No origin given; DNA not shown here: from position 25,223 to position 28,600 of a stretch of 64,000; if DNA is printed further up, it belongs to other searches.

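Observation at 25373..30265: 1,025-aa HEAT-repeat protein with repeat-encoded acidic N-terminus, adjacent to a cytoplasmic HisKA_3 kinase and LuxR regulator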

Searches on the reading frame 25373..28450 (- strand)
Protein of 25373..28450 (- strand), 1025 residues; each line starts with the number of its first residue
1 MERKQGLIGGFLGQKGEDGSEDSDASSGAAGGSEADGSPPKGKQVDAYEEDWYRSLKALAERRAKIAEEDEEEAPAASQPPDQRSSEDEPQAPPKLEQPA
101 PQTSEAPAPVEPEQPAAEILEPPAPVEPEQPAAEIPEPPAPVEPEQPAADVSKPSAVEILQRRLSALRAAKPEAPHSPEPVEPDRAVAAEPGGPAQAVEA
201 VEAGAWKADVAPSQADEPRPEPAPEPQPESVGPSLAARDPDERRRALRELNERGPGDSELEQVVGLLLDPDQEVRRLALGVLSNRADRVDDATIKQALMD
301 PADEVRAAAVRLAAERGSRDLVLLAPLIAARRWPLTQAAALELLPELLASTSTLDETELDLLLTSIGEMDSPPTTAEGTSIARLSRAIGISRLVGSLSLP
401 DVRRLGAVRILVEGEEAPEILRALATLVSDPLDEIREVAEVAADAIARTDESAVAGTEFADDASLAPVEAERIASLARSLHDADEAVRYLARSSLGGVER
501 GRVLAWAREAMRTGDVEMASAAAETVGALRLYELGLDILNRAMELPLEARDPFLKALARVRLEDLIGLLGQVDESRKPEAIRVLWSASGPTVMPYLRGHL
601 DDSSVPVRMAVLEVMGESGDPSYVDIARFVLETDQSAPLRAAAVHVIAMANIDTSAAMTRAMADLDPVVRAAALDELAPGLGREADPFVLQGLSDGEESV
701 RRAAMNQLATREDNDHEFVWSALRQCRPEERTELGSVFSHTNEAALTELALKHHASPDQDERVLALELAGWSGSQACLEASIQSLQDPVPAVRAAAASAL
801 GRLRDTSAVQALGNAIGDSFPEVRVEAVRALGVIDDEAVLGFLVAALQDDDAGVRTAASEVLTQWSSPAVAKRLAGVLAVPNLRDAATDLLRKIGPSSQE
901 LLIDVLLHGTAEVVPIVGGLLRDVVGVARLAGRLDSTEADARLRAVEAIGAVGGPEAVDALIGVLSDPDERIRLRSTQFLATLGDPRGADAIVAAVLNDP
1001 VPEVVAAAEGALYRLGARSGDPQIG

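Call 7: search_protein_families(library=pfam, proteins=[window:25373-28450:-], max_evalue=0.01)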
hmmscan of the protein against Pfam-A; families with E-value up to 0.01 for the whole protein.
window:25373-28450:- (1025 aa): 7 families
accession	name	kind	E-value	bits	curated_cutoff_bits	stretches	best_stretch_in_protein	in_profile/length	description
PF13646.12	HEAT_2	-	2.1e-53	179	27.7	8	933-1012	7-87/88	HEAT repeats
PF02985.28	HEAT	-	4.6e-27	91.9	23.5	1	783-803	7-27/31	HEAT repeat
PF03130.22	HEAT_PBS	-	1.8e-15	56.1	20.9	2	792-817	1-26/27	PBS lyase HEAT-like repeat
PF13513.12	HEAT_EZ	-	6.9e-09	36.5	27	0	821-864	1-54/55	HEAT-like repeat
PF12717.13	Cnd1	-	1.8e-07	31.8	26.4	0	824-865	3-48/162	non-SMC mitotic condensation complex subunit 1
PF00514.29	Arm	-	4.6e-05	23.7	20.6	0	261-284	15-38/41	Armadillo/beta-catenin-like repeat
PF11838.14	ERAP1_C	-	0.0031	17.4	38.2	0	745-838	110-215/318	ERAP1-like C-terminal domain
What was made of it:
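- On HEAT repeat proteins, PBS/alphaRep type (Pfam PF13646, PF02985, PF03130): HEAT_2 scores 179 bits against a cut-off of 27.7, HEAT 91.9 against 23.5, and HEAT_PBS 56.1 against 20.9 (call 7).
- Checked: Pfam HEAT_2 gives E=2e-53 over 8 stretches, and HEAT and HEAT_PBS also pass their cut-offs (call 7).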

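Call 8: search_protein_families(library=ncbifam, proteins=[window:25373-28450:-], max_evalue=0.01)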
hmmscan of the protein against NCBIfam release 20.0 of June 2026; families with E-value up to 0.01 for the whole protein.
window:25373-28450:- (1025 aa): 5 families
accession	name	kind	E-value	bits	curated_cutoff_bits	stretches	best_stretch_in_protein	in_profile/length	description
NF010374.0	PRK13800.1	equivalog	2.1e-16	59.4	1196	3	577-863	610-896/898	fumarate reductase/succinate dehydrogenase flavoprotein subunit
NF045915.1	PhycobilmeDegNblB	equivalog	1e-15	57.8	300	2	919-1008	124-212/214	phycobilisome degradation protein NblB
NF058502.1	phyc_lyase_CpcE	equivalog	5e-10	39.3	330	1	823-879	58-114/260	C-phycocyanin alpha-cysteine-84 phycocyanobilin lyase subunit CpcE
TIGR02270.1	TIGR02270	subfamily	5.1e-07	29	206.8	2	755-954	97-296/410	TIGR02270 family protein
NF007244.0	PRK09687.1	equivalog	0.0035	16.7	275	1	778-854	162-241/285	putative lyase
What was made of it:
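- On Phycobiliprotein lyase / NblB equivalogs: NblB scores 57.8 against 300, CpcE 39.3 against 330, and PRK13800 59.4 against 1196 (call 8).
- Closest known: PBS-lyase-type HEAT proteins. Different: NCBIfam equivalog scores are far below cut-off: NblB 57.8 against 300, and CpcE 39.3 against 330 (call 8).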
